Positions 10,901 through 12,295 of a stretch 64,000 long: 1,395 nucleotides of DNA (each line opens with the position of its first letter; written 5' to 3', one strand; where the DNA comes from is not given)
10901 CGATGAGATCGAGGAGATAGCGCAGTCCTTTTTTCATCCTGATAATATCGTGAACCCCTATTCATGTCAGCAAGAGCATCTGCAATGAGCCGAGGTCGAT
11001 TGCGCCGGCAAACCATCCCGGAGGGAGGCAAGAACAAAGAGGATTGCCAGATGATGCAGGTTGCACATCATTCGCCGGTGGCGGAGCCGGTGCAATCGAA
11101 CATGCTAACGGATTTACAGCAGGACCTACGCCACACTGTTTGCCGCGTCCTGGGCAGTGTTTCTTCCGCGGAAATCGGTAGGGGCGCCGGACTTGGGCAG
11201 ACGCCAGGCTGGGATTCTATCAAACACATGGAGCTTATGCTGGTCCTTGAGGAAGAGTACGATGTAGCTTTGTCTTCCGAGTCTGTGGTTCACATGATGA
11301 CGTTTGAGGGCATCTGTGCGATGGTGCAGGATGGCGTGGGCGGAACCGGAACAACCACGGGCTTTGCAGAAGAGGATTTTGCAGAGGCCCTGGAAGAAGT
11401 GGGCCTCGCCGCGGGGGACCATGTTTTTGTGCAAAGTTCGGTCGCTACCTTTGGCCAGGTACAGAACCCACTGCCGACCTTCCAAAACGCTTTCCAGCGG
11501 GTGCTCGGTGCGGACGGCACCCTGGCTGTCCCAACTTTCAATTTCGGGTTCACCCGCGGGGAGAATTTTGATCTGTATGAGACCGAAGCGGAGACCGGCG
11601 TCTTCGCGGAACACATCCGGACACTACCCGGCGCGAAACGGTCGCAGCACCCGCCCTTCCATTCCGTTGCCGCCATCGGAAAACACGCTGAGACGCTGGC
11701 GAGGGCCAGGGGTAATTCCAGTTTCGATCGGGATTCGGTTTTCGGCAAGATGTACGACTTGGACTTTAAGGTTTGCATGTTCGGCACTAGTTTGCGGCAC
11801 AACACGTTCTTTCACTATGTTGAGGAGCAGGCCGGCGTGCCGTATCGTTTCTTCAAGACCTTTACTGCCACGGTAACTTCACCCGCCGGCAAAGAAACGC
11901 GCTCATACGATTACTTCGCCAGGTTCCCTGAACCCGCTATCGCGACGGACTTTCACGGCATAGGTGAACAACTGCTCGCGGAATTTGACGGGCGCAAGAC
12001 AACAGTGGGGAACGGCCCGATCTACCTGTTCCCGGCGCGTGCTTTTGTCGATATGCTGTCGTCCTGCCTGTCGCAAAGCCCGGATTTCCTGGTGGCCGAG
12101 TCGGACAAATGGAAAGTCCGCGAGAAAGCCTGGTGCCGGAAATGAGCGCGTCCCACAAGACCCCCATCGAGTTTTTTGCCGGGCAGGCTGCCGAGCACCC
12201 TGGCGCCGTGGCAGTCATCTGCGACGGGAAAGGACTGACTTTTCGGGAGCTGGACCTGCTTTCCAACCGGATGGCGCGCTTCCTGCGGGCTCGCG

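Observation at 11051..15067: Carrier-protein-dependent aminoacylation module: ACP-AAC(3) fusion + DltA-like ligase + DUF4910 aminopeptidase-like protein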

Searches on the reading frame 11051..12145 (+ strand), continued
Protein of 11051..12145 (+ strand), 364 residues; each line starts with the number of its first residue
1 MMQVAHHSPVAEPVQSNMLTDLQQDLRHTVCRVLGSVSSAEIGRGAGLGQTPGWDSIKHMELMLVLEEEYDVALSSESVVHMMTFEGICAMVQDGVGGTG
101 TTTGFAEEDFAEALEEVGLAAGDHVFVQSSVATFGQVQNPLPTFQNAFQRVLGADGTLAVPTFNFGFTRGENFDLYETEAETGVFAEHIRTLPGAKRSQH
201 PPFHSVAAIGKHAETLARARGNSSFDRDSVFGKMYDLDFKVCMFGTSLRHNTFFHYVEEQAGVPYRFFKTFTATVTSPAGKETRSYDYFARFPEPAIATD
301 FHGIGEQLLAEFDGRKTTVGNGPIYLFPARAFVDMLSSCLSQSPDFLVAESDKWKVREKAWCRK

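Call 71: search_protein_families(library=pfam, proteins=[P0088, P0147, P0122, P0124, P0121, P0136, P0079, P0084, P0210, P0095], max_evalue=0.001)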
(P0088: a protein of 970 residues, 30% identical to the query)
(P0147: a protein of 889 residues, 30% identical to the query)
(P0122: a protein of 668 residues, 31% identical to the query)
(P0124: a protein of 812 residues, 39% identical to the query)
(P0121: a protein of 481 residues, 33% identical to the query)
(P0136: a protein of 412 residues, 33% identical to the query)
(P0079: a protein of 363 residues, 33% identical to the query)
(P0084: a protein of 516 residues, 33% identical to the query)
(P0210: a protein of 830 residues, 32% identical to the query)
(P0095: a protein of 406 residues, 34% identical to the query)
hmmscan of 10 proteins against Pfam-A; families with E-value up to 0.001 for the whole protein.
P0088 (970 aa): 2 families
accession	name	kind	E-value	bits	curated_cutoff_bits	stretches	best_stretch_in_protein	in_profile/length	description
PF02522.19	Antibiotic_NAT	-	2.6e-33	116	25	1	108-318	1-228/232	Aminoglycoside 3-N-acetyltransferase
PF00702.32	Hydrolase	-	0.00013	22.9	26.4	0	652-734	101-184/191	haloacid dehalogenase-like hydrolase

P0147 (889 aa): 4 families
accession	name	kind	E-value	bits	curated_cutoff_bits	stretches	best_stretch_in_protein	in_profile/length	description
PF00501.34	AMP-binding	-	2.2e-68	231.3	29.9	1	16-372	2-383/384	AMP-binding enzyme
PF02522.19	Antibiotic_NAT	-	4.8e-36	124.9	25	1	647-861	1-231/232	Aminoglycoside 3-N-acetyltransferase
PF13193.12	AMP-binding_C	-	2.1e-10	41.8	24.5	1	434-506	1-76/76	AMP-binding enzyme C-terminal domain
PF00550.31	PP-binding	-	0.00031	21.4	20.8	0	556-611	12-64/67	Phosphopantetheine attachment site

P0122 (668 aa): 7 families
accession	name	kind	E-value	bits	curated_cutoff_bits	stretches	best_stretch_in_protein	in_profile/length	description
PF02522.19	Antibiotic_NAT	-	2.1e-37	129.3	25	1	36-258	1-231/232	Aminoglycoside 3-N-acetyltransferase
PF13489.12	Methyltransf_23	-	1e-18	68.1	27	1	365-496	25-160/164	Methyltransferase domain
PF08242.18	Methyltransf_12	-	8e-11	43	30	1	368-453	2-97/98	Methyltransferase domain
PF08241.18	Methyltransf_11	-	1.8e-09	38.6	21.2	1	368-456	2-95/95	Methyltransferase domain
PF13847.12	Methyltransf_31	-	3.7e-07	30.4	27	1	364-465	5-118/145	Methyltransferase domain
PF08003.17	Methyltransf_9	-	7.2e-07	28.9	23.8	1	360-457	113-218/315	Protein of unknown function (DUF1698)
PF13649.12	Methyltransf_25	-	1.4e-06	29.4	27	1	368-452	3-97/97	Methyltransferase domain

P0124 (812 aa): 6 families
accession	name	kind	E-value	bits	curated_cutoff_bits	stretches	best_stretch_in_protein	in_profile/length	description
PF16254.10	DUF4910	-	1.2e-65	221.2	26.6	1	275-608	3-247/247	Domain of unknown function (DUF4910)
PF02522.19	Antibiotic_NAT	-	7.7e-39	134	25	1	38-255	2-231/232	Aminoglycoside 3-N-acetyltransferase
PF09940.16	DUF2172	-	2.8e-27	95.4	27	1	327-417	1-92/92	Domain of unknown function (DUF2172)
PF01648.25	ACPS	-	4.8e-13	49.6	25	1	704-798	1-102/111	4'-phosphopantetheinyl transferase superfamily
PF04389.22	Peptidase_M28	-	5.5e-06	26.7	21.3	1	429-600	5-191/193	Peptidase family M28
PF16221.11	HTH_47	-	0.00011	22.1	27.1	1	634-680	30-76/78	winged helix-turn-helix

P0121 (481 aa): 1 family
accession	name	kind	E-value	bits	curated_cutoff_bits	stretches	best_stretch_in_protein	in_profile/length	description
PF02522.19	Antibiotic_NAT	-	1.8e-36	126.3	25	1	253-467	2-231/232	Aminoglycoside 3-N-acetyltransferase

P0136 (412 aa): 2 families
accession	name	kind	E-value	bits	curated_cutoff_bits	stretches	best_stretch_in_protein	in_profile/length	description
PF02522.19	Antibiotic_NAT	-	5.4e-42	144.4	25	1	182-396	2-229/232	Aminoglycoside 3-N-acetyltransferase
PF01575.25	MaoC_dehydratas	-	2.4e-12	47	27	1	32-123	22-114/123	MaoC like domain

P0079 (363 aa): 2 families
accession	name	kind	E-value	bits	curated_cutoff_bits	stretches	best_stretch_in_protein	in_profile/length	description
PF02522.19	Antibiotic_NAT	-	2.2e-46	158.8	25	1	133-349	2-230/232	Aminoglycoside 3-N-acetyltransferase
PF00550.31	PP-binding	-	1.3e-06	29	20.8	1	4-67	1-63/67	Phosphopantetheine attachment site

P0084 (516 aa): 1 family
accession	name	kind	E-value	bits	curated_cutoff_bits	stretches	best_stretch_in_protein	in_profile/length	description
PF02522.19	Antibiotic_NAT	-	2.7e-44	151.9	25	2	30-236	7-224/232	Aminoglycoside 3-N-acetyltransferase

P0210 (830 aa): 2 families
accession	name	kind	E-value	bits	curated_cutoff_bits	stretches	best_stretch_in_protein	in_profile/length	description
PF02522.19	Antibiotic_NAT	-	3.8e-32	112.2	25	1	35-247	2-231/232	Aminoglycoside 3-N-acetyltransferase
PF21211.3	FkbH_N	-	3.2e-06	27.7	27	1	304-466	35-188/192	FkbH, N-terminal domain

P0095 (406 aa): 2 families
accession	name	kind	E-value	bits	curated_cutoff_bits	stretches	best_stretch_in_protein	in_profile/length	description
PF02522.19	Antibiotic_NAT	-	8.3e-34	117.6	25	1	36-241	10-228/232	Aminoglycoside 3-N-acetyltransferase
PF13669.12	Glyoxalase_4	-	1.2e-07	32.5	27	1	271-382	1-109/109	Glyoxalase/Bleomycin resistance protein/Dioxygenase superfamily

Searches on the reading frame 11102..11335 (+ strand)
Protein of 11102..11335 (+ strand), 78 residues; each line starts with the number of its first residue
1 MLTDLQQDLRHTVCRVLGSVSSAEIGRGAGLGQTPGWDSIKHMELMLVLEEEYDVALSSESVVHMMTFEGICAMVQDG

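Call 34: search_solved_structures(query=A3, max_evalue=1, show_alignments=2)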
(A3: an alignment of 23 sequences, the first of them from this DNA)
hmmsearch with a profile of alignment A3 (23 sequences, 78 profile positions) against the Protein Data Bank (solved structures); distinct sequences matched with E-value up to 1: 122 (the best 60 are shown).
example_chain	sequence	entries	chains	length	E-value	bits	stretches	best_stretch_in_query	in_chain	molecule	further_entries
2lml_A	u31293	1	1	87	6.5e-12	48.4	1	9-77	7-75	Putative acyl carrier protein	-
2ehs_A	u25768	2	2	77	9.1e-10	41.5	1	5-77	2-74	Acyl carrier protein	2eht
3gzl_A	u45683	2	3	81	1.2e-09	41.1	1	7-77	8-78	Acyl carrier protein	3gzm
2fq0_A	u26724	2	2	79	1.2e-09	41.1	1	7-77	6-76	acyl carrier protein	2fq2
1l0i_A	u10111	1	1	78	2.8e-09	39.9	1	4-75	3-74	Acyl carrier protein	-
2n50_A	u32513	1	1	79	4.1e-09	39.4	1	3-75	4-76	Acyl carrier protein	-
5vcb_f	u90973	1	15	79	9.9e-09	38.1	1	3-75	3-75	Acyl carrier protein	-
6n3p_G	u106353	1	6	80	1e-08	38.1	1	3-75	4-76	Acyl carrier protein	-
1l0h_A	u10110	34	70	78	1.4e-08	37.7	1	4-75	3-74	ACYL CARRIER PROTEIN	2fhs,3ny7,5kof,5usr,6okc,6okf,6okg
4ihf_G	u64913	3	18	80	1.4e-08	37.7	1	3-75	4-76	Acyl carrier protein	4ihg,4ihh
8tvt_C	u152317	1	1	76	1.4e-08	37.7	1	4-75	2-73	Acyl carrier protein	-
1acp_A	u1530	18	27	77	1.5e-08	37.6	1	4-75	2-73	ACYL-CARRIER PROTEIN | Acyl carrier protein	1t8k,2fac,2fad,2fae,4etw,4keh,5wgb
9ka7_C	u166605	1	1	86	1.6e-08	37.5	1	3-75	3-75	Acyl carrier protein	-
6u0j_B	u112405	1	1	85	1.9e-08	37.3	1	4-75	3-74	Acyl carrier protein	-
9mlw_C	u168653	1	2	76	2.1e-08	37.1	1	5-75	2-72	Acyl carrier protein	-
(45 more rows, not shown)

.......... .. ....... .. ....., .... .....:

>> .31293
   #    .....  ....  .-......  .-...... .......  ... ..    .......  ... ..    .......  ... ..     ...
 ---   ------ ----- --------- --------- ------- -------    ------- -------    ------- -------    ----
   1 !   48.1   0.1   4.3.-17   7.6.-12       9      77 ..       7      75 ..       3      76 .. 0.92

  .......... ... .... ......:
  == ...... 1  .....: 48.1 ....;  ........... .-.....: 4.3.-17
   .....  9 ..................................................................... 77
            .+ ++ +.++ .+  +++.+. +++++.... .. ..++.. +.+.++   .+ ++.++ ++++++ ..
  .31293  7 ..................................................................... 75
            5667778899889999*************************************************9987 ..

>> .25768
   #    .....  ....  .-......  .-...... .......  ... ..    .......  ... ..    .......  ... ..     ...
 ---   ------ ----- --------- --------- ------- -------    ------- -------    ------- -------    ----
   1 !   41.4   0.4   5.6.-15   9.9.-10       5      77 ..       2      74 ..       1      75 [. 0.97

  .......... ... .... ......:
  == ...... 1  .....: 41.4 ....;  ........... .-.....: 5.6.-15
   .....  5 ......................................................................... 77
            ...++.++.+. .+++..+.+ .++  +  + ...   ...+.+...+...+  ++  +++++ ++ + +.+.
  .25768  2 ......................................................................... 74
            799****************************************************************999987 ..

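Call 35: search_protein_families(library=pfam, alignment_id=A3, max_evalue=0.01)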
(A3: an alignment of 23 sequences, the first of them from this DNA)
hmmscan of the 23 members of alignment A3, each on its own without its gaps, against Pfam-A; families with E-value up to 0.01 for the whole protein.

A. member 1, seq(78 aa): 1 family
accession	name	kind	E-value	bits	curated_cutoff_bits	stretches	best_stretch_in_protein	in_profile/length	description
PF00550.31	PP-binding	-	0.0013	19.3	20.8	1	8-74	2-66/67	Phosphopantetheine attachment site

B. families by the number of members that match (of 23 scanned): 3 families
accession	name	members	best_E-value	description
PF00550.31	PP-binding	21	7.1e-10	Phosphopantetheine attachment site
PF23297.2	ACP_SdgA_C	4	1.3e-05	Highly reducing polyketide synthase sdgA, C-terminal ACP domain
PF14573.12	PP-binding_2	2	0.0021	Acyl-carrier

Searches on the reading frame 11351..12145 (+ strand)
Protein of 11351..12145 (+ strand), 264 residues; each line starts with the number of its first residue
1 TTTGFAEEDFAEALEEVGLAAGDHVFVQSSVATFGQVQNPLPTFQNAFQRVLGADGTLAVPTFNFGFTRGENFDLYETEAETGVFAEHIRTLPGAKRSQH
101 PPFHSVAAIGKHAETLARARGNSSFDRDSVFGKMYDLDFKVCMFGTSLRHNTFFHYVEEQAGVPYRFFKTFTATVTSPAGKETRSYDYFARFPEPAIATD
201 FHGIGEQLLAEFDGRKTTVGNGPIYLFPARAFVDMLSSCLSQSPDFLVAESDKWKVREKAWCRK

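Call 46: search_solved_structures(query=window:11351-12145:+, max_evalue=0.001, show_alignments=3)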
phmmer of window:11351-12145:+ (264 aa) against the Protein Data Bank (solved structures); distinct sequences matched with E-value up to 0.001: 20.
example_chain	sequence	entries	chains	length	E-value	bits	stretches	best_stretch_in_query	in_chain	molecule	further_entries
3sma_A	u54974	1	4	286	5.2e-16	62.1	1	82-242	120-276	FrbF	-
5ht0_A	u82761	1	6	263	2e-15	60.2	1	9-233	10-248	Aminoglycoside acetyltransferase HMB0005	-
6mmz_A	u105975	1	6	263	2.7e-15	59.7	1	9-233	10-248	Aminoglycoside N(3)-acetyltransferase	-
6mn0_A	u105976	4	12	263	4.9e-14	55.6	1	9-233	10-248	Aminoglycoside N(3)-acetyltransferase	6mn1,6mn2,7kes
6mb4_A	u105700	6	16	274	6.2e-14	55.3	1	81-232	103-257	Aac(3)-IIIb protein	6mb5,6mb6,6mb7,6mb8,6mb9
3e4f_A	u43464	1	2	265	4.3e-10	42.7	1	82-163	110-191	Aminoglycoside N3-acetyltransferase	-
3ijw_A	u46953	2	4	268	4.5e-10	42.6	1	82-163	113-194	Aminoglycoside N3-acetyltransferase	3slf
3n0s_A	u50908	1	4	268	9e-09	38.3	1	82-162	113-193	Aminoglycoside N3-acetyltransferase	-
3kzl_A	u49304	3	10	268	9.1e-09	38.3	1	82-162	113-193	Aminoglycoside N3-acetyltransferase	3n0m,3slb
2nyg_A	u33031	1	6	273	2.9e-08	36.7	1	78-234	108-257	YokD protein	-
7q0q_A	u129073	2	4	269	5.9e-08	35.7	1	80-232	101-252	Aminoglycoside N(3)-acetyltransferase III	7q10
7mqk_A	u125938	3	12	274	6.1e-08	35.6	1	79-232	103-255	Aminoglycoside N(3)-acetyltransferase III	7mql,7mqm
7q1d_A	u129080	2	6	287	7.5e-08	35.3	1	80-232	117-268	Aminoglycoside N(3)-acetyltransferase III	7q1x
7lap_A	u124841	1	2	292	2e-07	34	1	14-180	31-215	Aminoglycoside N(3)-acetyltransferase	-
6mn3_A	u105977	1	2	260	2e-07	34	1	14-167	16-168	Aminoglycoside N(3)-acetyltransferase, AAC(3)-IVa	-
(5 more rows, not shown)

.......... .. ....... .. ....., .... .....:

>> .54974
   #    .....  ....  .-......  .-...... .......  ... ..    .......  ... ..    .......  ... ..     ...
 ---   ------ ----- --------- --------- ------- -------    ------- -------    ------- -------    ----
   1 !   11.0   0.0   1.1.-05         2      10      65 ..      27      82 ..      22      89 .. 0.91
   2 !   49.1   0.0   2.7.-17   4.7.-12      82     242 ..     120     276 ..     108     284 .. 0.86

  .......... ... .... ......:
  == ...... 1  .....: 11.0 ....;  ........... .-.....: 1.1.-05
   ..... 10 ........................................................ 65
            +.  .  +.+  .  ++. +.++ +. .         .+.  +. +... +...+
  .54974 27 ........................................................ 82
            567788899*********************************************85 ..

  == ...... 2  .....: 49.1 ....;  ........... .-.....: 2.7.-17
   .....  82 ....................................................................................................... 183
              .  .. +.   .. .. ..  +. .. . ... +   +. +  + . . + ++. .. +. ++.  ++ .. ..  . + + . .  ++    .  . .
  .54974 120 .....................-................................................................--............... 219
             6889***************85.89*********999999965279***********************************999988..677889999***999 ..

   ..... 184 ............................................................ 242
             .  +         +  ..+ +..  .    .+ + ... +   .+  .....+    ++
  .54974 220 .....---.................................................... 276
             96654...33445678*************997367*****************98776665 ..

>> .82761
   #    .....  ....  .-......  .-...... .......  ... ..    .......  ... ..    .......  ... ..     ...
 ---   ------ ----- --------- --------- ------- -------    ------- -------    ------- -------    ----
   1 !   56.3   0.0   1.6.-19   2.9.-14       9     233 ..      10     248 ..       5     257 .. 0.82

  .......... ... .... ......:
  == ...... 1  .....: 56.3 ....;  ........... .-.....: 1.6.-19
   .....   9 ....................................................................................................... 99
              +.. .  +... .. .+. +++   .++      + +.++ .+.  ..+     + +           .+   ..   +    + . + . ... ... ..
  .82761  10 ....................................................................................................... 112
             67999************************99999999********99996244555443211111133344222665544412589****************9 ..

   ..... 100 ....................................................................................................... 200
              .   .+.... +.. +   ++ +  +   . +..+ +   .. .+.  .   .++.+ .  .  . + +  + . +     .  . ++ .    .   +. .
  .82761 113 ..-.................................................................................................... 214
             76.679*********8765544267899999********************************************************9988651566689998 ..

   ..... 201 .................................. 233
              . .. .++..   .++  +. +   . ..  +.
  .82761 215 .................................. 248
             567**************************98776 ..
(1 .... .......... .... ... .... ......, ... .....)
